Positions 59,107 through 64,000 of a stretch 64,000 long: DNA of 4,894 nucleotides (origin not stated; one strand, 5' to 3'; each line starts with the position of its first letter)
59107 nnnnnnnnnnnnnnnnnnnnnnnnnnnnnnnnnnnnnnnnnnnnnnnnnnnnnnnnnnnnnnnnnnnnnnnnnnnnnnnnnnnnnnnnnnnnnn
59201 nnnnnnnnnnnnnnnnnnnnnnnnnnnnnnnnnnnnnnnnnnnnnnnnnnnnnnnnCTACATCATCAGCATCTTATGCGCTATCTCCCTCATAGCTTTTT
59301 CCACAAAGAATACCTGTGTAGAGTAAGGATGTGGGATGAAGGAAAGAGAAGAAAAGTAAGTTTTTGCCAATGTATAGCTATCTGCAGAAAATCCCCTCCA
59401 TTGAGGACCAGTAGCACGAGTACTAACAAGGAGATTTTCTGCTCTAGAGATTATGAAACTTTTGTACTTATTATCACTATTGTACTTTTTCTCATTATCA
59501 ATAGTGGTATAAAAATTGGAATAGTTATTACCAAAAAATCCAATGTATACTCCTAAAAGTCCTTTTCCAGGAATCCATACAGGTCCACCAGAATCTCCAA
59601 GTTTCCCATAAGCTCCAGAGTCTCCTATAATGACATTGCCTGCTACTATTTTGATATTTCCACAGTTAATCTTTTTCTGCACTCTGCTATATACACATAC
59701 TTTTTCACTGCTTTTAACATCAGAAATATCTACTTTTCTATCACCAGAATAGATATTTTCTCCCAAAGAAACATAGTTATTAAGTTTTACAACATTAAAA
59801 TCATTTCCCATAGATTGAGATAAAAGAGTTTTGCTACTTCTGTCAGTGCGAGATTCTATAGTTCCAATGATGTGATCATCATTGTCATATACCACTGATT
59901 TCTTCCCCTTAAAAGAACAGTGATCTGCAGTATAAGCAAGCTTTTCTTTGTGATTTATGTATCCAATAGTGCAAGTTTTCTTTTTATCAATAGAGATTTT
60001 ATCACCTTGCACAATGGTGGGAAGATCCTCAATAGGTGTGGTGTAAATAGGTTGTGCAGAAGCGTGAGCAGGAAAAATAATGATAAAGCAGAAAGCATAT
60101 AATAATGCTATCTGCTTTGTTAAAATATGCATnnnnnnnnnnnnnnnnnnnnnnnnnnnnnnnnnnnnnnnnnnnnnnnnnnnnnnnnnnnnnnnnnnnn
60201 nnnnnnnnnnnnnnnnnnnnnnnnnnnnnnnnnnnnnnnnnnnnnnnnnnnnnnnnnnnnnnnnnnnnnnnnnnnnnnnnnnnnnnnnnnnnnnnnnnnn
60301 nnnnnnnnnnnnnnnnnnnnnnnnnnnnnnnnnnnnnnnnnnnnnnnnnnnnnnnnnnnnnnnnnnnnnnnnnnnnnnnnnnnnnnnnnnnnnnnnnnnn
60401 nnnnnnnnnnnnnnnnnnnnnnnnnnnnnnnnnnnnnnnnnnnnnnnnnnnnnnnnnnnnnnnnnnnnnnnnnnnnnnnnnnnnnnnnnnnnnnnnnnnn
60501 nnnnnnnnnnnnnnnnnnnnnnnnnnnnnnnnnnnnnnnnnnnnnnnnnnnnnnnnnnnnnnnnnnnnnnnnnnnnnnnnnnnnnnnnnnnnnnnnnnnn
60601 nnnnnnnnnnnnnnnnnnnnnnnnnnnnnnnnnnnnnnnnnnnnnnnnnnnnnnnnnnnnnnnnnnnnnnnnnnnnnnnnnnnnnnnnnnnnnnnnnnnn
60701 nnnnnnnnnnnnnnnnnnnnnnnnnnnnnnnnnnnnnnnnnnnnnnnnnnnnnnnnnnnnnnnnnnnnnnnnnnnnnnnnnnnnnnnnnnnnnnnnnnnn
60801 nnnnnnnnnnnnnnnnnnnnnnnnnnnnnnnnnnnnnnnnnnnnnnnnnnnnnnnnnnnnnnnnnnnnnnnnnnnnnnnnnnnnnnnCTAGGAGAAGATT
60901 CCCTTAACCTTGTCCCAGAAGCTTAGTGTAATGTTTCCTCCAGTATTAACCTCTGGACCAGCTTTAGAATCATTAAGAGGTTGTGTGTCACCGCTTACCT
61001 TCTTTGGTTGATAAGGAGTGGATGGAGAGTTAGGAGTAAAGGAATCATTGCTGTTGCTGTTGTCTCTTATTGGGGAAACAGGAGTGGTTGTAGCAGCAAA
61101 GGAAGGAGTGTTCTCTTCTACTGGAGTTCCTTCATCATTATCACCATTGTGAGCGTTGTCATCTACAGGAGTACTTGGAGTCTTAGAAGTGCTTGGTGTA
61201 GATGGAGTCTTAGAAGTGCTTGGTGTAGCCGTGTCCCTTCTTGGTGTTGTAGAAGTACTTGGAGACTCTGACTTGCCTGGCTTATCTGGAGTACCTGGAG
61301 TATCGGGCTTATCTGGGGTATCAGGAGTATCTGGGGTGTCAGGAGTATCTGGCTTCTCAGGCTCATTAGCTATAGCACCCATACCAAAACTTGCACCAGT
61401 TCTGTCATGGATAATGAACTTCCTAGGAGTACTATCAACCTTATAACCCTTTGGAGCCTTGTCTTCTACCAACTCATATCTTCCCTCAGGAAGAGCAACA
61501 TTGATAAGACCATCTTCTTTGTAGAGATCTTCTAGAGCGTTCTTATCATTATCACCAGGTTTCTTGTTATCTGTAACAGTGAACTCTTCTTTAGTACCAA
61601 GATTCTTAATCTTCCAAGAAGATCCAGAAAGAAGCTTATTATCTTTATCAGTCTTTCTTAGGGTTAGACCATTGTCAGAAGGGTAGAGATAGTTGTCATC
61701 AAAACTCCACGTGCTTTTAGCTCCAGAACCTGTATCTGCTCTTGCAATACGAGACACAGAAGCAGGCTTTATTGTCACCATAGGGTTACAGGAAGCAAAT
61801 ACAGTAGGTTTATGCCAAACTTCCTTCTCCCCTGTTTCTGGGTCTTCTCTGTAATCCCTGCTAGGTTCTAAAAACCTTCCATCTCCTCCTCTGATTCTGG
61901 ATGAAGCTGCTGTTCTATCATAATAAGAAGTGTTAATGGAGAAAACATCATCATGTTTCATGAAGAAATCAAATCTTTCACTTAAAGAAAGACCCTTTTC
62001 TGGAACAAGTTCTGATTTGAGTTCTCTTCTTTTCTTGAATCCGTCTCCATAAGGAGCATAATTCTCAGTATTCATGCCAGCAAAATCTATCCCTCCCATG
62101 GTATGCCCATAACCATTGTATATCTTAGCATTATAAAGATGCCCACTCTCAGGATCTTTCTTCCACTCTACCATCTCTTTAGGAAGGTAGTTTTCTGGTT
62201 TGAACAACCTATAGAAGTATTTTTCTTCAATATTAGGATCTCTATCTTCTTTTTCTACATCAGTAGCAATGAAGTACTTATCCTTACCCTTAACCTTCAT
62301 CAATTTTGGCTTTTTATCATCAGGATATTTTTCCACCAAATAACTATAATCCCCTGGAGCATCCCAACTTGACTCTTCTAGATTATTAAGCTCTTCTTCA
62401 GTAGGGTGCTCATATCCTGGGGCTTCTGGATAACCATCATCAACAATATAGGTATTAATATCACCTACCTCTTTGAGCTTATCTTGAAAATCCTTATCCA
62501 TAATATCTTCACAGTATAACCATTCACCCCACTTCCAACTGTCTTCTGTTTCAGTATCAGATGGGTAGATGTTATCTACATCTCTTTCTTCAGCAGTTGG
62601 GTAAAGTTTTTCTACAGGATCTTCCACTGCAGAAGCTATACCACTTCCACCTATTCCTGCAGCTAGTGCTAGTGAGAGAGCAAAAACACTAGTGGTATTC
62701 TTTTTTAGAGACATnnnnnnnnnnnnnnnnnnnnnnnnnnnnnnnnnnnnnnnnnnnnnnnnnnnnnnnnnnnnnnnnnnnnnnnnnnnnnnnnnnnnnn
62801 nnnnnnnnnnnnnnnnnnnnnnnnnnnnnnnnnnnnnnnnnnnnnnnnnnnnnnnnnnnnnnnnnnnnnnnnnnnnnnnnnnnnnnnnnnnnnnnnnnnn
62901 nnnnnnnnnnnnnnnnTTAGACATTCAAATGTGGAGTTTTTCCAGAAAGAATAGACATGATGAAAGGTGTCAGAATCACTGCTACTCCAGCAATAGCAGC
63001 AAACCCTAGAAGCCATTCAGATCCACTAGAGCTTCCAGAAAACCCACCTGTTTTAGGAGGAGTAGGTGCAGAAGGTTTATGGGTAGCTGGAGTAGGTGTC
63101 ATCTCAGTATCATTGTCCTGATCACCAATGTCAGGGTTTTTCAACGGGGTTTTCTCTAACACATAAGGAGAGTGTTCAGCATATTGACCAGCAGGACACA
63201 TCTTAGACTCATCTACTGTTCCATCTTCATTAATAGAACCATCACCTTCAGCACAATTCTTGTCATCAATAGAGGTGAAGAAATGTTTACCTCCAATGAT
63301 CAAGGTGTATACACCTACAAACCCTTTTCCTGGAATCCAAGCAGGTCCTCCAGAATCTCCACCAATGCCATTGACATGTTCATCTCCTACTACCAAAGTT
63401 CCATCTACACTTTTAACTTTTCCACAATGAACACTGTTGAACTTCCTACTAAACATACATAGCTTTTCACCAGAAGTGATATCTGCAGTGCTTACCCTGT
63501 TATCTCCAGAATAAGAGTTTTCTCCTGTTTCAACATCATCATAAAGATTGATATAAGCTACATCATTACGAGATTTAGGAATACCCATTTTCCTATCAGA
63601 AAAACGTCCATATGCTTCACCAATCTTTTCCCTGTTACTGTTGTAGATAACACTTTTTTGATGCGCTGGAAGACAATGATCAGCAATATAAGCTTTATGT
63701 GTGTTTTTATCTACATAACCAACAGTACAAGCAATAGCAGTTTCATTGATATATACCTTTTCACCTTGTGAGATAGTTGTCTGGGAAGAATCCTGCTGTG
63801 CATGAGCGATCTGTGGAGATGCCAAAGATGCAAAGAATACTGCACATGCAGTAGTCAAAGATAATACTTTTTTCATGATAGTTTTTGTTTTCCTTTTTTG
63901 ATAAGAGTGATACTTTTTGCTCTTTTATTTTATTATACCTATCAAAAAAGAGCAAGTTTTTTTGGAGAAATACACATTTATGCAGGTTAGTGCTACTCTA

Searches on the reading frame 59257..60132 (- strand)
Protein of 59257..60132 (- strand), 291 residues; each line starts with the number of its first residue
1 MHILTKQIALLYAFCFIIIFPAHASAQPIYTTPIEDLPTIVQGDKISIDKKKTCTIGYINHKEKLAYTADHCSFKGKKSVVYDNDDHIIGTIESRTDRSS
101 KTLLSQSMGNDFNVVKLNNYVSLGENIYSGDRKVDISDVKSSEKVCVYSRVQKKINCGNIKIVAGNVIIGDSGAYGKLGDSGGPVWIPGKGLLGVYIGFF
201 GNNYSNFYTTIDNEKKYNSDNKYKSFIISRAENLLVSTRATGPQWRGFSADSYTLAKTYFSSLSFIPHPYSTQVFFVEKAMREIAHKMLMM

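Call 3: search_protein_families(library=pfam, proteins=[window:59257-60132:-], max_evalue=0.01)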
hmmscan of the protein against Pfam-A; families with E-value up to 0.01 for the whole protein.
window:59257-60132:- (291 aa): 0 families

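Call 4: search_protein_families(library=ncbifam, proteins=[window:59257-60132:-], max_evalue=0.1)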
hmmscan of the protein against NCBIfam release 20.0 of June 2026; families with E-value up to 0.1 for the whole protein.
window:59257-60132:- (291 aa): 1 family
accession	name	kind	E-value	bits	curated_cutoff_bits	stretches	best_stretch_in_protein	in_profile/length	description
NF051463.1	Rv1815_serprot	equivalog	5.5e-20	71.6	175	1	49-206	16-173/190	Rv1815 family serine proteinase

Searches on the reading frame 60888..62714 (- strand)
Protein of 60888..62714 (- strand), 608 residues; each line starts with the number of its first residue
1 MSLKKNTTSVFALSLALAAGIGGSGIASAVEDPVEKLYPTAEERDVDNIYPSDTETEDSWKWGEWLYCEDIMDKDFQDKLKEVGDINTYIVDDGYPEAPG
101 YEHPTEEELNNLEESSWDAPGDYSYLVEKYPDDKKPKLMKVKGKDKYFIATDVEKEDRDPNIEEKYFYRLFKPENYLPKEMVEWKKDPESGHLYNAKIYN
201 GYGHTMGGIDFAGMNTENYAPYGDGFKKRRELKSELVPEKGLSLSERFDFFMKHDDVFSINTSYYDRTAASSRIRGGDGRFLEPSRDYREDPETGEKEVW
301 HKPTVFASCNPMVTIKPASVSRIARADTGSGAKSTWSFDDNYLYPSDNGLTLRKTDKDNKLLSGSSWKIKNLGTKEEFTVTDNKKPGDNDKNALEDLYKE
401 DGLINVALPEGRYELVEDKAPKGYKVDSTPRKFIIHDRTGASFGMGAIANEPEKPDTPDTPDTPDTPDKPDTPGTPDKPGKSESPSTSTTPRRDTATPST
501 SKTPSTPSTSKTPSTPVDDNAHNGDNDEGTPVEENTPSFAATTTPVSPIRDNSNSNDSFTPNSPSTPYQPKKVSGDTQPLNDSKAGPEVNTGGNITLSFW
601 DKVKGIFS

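Call 3: search_protein_families(library=pfam, proteins=[window:60888-62714:-], max_evalue=0.01)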
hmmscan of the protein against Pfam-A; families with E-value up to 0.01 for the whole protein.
window:60888-62714:- (608 aa): 1 family
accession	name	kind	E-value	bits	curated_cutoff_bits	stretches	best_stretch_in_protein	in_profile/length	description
PF17802.7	SpaA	-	4.4e-10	40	23.1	1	350-438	3-79/91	Prealbumin-like fold domain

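Call 4: search_protein_families(library=ncbifam, proteins=[window:60888-62714:-], max_evalue=0.1)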
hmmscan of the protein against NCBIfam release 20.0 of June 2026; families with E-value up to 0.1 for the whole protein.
window:60888-62714:- (608 aa): 1 family
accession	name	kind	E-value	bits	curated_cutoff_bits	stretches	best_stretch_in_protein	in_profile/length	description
NF038253.1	GBS_IgA_bnd_BAC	equivalog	1.7e-05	22.9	1700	1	436-517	811-894/1127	IgA Fc-binding protein BAC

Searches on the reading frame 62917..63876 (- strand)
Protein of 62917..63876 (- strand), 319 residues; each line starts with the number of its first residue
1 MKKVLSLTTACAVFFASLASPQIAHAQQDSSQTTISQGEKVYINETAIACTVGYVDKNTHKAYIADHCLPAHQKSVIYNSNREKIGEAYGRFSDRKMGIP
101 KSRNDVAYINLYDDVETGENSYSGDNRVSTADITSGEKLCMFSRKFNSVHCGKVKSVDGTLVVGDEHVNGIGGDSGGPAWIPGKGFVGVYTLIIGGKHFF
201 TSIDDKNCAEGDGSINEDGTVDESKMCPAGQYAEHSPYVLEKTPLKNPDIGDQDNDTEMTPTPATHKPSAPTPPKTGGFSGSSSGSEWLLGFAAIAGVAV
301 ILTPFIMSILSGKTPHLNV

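Call 3: search_protein_families(library=pfam, proteins=[window:62917-63876:-], max_evalue=0.01)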
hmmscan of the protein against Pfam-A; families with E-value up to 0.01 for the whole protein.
window:62917-63876:- (319 aa): 0 families

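Call 4: search_protein_families(library=ncbifam, proteins=[window:62917-63876:-], max_evalue=0.1)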
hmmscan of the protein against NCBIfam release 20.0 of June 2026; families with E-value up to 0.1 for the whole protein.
window:62917-63876:- (319 aa): 2 families
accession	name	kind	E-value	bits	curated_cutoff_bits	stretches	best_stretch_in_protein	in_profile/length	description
NF051463.1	Rv1815_serprot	equivalog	2.5e-12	46.6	175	1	43-184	14-157/190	Rv1815 family serine proteinase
NF041742.1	WGxxGxxG_fam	subfamily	0.075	13.6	35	0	1-42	1-33/69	WGxxGxxG family protein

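Call 78: find_encoding_contigs(protein=window:62917-63876:-, flank=10000, max_places=2)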
Protein window:62917-63876:- (319 aa): 4 contigs read that carry it; 2 places shown.
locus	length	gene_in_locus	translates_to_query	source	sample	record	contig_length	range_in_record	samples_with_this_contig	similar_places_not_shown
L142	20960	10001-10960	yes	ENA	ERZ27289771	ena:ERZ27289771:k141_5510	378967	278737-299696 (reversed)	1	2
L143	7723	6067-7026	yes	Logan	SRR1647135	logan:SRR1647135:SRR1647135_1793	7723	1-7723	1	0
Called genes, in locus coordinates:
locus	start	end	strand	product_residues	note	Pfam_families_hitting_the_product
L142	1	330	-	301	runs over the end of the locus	PF08433:KTI12, PF13671:AAA_33, PF24694:LNS2_PITM1-3 (weak), PF25109:HAD_PNKP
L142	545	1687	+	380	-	PF13651:EcoRI_methylase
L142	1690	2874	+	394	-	PF03235:GmrSD_N, PF01844:HNH (weak)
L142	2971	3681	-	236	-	-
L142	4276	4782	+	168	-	-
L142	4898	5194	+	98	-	-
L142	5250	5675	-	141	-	-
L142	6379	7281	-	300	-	-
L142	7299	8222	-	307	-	-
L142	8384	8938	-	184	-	-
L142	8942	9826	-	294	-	PF00924:MS_channel_2nd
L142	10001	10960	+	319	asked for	-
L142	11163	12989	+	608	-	-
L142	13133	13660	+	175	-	PF00857:Isochorismatase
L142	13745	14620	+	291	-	-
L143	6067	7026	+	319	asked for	-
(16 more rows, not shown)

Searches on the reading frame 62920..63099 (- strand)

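Call 5: search_protein_families(library=ncbifam, proteins=[window:62920-63099:-], max_evalue=10)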
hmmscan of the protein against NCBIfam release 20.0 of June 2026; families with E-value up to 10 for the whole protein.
seq(60 aa): 0 families

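Call 6: search_protein_families(library=pfam, proteins=[window:62920-63099:-], max_evalue=10)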
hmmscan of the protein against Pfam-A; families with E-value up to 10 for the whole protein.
seq(60 aa): 2 families
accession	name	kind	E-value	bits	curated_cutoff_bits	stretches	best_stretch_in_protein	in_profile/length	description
PF11549.13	Sec31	-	0.11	12.8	25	1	48-59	8-19/50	Protein transport protein SEC31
PF13134.11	DUF3948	-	2.3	8.4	25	1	37-50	18-31/35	Protein of unknown function (DUF3948)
